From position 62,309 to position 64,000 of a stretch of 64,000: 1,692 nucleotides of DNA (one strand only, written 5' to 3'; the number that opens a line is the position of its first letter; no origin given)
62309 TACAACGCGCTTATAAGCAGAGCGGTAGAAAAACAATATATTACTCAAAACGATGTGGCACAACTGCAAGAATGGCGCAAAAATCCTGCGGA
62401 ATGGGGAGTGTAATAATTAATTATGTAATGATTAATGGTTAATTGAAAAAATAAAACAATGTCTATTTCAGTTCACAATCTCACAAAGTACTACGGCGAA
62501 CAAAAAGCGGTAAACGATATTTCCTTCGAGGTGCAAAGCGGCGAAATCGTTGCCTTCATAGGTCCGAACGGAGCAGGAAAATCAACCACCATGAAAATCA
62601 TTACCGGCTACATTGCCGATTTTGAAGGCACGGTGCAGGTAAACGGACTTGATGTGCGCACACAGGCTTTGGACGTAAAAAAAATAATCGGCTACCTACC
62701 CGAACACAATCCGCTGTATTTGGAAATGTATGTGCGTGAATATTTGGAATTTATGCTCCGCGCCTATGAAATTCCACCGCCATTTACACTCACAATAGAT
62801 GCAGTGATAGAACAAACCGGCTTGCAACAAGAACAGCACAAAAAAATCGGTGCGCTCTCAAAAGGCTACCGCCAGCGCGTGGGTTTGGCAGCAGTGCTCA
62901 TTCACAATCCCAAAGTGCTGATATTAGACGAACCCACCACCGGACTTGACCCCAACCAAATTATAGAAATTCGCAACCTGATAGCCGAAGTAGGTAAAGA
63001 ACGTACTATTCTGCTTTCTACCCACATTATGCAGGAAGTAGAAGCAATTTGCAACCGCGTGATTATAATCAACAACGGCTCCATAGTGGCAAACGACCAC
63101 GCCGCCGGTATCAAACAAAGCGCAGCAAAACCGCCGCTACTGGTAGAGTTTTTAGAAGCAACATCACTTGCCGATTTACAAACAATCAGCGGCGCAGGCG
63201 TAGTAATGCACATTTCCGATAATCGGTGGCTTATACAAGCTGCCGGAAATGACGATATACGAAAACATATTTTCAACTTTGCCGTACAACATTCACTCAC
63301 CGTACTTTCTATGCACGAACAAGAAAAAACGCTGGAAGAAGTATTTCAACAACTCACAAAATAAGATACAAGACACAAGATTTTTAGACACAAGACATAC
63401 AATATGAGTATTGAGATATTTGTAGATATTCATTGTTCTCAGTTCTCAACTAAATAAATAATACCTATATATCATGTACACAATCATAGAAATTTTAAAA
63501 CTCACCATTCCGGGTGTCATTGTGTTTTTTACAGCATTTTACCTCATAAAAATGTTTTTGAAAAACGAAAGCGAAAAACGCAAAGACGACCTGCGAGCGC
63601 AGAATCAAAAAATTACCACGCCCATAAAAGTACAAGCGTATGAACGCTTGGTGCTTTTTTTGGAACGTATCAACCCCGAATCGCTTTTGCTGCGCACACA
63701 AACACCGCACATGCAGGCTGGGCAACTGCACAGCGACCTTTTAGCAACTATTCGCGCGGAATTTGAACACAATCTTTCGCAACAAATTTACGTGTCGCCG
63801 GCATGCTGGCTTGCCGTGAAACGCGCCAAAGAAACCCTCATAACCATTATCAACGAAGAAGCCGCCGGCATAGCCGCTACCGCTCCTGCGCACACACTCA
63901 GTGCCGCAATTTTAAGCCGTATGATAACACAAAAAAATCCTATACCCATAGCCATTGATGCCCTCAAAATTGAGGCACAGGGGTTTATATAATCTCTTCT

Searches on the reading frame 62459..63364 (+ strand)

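Call 77: search_protein_families(library=pfam, proteins=[window:62459-63364:+], max_evalue=0.001)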
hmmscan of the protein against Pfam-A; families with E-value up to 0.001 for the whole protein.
window:62459-63364:+ (301 aa): 4 families
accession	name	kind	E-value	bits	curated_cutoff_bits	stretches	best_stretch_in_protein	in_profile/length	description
PF00005.33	ABC_tran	-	1.2e-30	107.4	25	1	18-161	1-137/137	ABC transporter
PF13304.12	AAA_21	-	1.3e-12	48.8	27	1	133-191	238-300/304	AAA domain, putative AbiEii toxin, Type IV TA system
PF13732.12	DrrA1-3_C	-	4e-05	24.7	27.4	1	218-299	6-80/81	ATP-binding protein DrrA1-3-like, C-terminal domain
PF13476.12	AAA_23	-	0.00052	21.1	27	0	3-49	2-40/201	AAA domain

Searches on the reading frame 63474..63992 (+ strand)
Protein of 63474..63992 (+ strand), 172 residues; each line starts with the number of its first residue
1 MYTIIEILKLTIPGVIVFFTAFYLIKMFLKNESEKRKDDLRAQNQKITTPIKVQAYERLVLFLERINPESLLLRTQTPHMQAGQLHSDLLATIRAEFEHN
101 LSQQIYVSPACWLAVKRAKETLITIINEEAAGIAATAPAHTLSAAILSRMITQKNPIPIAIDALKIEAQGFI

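Call 77: search_protein_families(library=pfam, proteins=[window:63474-63992:+], max_evalue=0.001)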
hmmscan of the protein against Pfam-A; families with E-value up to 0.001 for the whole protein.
window:63474-63992:+ (172 aa): 1 family
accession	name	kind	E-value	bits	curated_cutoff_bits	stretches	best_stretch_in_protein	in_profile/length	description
PF25589.1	DUF7935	-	7.4e-59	198.5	27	1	3-169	2-169/171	Family of unknown function (DUF7935)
